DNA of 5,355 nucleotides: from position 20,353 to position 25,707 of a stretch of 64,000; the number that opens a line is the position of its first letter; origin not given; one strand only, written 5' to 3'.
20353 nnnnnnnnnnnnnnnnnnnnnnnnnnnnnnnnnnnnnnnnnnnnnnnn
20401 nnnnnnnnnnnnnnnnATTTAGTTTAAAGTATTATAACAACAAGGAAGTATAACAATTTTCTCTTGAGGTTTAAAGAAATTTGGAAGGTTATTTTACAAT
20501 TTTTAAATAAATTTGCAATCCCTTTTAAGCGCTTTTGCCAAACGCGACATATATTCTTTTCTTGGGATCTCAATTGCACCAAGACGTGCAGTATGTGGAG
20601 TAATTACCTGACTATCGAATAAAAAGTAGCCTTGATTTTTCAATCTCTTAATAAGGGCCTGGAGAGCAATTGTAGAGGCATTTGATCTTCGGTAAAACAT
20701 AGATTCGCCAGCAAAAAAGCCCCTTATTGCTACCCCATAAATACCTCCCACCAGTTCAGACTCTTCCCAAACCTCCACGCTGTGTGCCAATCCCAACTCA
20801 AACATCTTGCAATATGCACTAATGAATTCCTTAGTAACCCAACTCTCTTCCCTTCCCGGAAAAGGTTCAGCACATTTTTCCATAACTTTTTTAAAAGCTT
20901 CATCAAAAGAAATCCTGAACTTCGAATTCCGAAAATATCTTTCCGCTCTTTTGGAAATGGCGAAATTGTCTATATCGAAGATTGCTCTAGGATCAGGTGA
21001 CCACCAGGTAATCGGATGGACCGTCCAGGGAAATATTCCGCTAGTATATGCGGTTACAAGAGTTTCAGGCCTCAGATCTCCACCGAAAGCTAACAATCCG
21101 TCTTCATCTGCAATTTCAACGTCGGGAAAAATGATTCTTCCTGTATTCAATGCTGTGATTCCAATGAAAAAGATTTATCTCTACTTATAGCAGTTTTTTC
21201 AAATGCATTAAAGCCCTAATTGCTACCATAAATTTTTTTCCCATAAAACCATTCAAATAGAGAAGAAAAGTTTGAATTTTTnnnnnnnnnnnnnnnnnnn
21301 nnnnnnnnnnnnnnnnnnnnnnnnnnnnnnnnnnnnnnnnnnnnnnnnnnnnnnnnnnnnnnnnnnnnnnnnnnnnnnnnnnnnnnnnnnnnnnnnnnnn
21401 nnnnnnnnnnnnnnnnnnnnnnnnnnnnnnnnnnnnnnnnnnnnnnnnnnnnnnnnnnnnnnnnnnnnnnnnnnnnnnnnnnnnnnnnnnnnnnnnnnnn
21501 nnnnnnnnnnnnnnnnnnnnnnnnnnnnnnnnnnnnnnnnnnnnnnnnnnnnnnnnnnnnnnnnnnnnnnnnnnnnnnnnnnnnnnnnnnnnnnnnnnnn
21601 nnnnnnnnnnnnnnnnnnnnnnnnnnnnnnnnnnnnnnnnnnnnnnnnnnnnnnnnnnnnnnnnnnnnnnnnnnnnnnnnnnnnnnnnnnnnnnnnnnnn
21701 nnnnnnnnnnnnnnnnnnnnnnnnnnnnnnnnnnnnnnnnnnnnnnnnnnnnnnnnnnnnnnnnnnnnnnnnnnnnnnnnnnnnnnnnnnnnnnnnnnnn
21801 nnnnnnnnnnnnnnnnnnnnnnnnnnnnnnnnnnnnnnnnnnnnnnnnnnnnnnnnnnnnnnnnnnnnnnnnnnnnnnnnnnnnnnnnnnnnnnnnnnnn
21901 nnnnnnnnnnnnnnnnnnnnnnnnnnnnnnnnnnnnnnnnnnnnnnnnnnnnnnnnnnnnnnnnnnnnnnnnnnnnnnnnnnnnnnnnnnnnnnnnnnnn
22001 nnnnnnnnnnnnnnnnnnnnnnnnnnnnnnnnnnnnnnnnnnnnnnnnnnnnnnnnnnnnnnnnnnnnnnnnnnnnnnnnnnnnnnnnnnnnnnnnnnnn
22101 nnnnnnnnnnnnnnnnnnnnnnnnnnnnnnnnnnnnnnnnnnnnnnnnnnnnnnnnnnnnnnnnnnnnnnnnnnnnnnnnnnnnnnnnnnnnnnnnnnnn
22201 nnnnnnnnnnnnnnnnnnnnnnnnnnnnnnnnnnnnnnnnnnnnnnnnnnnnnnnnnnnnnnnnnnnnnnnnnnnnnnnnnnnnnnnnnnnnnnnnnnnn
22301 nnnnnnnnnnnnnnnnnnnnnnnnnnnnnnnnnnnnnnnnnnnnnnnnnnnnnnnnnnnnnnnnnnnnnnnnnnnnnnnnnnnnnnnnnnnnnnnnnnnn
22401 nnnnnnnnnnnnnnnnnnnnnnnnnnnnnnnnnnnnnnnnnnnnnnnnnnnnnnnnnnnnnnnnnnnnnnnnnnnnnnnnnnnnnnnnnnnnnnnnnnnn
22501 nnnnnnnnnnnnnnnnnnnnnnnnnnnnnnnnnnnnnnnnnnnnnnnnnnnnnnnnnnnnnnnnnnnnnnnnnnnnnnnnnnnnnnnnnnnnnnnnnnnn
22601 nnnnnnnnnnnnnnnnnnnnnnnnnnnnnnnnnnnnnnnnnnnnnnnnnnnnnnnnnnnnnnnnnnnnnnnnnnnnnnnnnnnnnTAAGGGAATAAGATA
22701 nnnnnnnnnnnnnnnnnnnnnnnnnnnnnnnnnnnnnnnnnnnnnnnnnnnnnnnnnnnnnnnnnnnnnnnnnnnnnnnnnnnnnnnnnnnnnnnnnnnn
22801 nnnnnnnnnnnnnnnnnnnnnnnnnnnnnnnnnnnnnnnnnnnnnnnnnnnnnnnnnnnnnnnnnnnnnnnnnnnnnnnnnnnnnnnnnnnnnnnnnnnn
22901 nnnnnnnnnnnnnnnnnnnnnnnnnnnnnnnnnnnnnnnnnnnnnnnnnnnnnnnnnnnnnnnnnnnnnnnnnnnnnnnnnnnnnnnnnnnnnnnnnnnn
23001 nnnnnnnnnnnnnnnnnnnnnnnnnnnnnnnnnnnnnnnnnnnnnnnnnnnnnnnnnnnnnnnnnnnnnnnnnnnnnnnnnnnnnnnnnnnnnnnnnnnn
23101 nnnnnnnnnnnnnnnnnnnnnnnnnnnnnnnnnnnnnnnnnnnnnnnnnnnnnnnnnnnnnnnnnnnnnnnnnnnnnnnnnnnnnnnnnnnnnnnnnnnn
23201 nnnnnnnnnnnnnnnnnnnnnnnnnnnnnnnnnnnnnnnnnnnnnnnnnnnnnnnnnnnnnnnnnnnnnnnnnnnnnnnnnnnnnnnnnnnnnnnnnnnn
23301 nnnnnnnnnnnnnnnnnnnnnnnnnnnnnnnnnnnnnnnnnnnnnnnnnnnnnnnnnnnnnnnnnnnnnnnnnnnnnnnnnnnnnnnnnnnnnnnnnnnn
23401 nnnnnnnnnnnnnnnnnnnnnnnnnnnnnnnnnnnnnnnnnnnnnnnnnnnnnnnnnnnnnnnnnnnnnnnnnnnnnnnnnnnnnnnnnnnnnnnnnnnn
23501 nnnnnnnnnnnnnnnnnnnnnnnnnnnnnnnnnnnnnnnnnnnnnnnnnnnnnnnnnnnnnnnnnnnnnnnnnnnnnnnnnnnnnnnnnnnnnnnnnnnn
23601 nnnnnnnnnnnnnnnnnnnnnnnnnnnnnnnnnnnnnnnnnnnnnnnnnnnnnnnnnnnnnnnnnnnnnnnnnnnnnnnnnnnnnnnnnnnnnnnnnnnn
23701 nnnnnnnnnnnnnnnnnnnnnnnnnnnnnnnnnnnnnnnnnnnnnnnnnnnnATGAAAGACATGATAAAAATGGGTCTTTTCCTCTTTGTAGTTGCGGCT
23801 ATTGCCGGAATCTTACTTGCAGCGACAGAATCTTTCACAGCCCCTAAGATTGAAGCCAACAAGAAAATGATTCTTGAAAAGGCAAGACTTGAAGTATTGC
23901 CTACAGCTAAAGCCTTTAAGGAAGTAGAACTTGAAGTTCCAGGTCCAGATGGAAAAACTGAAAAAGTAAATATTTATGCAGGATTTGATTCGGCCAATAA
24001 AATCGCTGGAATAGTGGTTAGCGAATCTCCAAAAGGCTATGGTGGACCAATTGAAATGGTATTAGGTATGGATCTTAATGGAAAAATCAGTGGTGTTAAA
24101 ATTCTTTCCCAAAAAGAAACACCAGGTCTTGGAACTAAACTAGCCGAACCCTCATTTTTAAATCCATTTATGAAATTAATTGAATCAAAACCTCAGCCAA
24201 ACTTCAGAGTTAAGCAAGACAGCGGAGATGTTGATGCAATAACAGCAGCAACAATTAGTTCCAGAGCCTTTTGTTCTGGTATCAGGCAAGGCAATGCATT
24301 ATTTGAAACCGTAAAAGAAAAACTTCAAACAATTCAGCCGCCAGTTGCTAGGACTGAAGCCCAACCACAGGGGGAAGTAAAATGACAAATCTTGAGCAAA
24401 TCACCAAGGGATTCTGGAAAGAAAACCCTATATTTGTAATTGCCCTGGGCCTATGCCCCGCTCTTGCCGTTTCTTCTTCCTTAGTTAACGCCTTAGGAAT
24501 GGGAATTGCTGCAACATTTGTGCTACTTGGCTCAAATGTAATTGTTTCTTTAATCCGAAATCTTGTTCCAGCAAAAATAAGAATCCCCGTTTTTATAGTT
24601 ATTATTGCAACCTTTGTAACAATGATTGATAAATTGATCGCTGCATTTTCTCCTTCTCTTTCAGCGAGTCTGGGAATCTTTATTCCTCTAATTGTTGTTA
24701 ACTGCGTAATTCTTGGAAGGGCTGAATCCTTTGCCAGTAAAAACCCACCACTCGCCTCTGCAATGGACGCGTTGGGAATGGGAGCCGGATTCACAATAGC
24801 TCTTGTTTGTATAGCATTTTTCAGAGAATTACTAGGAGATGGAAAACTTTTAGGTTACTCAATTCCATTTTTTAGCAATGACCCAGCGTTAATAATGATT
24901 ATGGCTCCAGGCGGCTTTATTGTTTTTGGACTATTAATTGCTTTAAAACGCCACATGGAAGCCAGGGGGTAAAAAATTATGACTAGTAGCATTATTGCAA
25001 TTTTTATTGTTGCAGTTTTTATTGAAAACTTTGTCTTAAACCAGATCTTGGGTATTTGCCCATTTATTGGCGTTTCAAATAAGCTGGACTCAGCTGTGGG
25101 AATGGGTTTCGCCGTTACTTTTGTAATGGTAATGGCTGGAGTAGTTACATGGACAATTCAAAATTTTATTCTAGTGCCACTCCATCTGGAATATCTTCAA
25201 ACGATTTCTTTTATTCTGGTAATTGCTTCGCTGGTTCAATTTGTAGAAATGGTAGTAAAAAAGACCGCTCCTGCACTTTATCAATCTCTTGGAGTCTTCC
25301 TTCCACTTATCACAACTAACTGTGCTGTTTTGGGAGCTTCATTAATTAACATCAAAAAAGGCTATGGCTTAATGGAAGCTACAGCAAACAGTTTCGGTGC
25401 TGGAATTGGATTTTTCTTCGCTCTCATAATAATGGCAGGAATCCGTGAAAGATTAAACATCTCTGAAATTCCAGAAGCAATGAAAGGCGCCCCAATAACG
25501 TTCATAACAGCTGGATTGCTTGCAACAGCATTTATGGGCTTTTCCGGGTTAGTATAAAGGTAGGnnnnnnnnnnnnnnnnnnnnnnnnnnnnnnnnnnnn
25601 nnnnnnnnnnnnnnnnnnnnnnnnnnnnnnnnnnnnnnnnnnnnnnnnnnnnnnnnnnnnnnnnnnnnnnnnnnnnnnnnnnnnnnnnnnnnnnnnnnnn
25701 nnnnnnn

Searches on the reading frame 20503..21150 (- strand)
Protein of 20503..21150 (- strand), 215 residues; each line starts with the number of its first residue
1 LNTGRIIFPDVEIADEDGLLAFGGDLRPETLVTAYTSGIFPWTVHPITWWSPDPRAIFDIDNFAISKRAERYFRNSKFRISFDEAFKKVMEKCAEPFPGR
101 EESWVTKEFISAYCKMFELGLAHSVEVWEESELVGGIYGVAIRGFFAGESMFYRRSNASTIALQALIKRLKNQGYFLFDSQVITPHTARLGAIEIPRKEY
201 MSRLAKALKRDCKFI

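Call 10: search_protein_families(library=pfam, proteins=[window:20503-21150:-])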
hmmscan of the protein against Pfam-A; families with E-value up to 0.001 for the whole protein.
window:20503-21150:- (215 aa): 1 family
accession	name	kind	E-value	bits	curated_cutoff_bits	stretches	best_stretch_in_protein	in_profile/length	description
PF03588.20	Leu_Phe_trans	-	1.2e-63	214.1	22.7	1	28-196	1-171/171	Leucyl/phenylalanyl-tRNA protein transferase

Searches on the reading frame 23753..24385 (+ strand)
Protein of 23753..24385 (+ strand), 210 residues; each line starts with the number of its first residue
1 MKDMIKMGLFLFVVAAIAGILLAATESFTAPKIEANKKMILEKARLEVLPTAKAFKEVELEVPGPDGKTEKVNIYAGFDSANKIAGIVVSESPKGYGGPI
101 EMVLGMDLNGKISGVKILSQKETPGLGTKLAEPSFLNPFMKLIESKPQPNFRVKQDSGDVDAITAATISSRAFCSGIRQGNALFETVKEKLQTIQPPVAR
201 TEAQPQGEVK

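Call 11: search_protein_families(library=pfam, proteins=[window:23753-24385:+])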
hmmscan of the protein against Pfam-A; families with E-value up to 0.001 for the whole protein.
window:23753-24385:+ (210 aa): 1 family
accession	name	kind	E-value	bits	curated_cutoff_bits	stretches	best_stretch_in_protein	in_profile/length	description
PF04205.19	FMN_bind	-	4.2e-21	75.8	22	1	95-179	1-74/77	FMN-binding domain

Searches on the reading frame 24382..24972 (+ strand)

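Call 11: search_protein_families(library=pfam, proteins=[window:24382-24972:+])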
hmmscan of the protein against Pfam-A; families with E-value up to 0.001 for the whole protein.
window:24382-24972:+ (196 aa): 1 family
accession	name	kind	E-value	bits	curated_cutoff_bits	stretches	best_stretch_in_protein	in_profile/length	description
PF02508.19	Rnf-Nqr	-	2.1e-66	223.7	23.8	1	5-186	3-174/174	Rnf-Nqr subunit, membrane protein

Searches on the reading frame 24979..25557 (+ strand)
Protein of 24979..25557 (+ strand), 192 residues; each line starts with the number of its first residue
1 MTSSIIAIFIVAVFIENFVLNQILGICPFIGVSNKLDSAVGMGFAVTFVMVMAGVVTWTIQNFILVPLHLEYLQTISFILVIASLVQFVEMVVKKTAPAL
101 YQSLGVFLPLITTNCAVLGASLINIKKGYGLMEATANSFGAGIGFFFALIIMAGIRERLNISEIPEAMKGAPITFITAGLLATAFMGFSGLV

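Call 11: search_protein_families(library=pfam, proteins=[window:24979-25557:+])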
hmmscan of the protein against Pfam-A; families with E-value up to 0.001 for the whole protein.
window:24979-25557:+ (192 aa): 1 family
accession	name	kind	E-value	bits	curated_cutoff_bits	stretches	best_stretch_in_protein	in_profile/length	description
PF02508.19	Rnf-Nqr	-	5.4e-62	209.3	23.8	1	6-191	2-173/174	Rnf-Nqr subunit, membrane protein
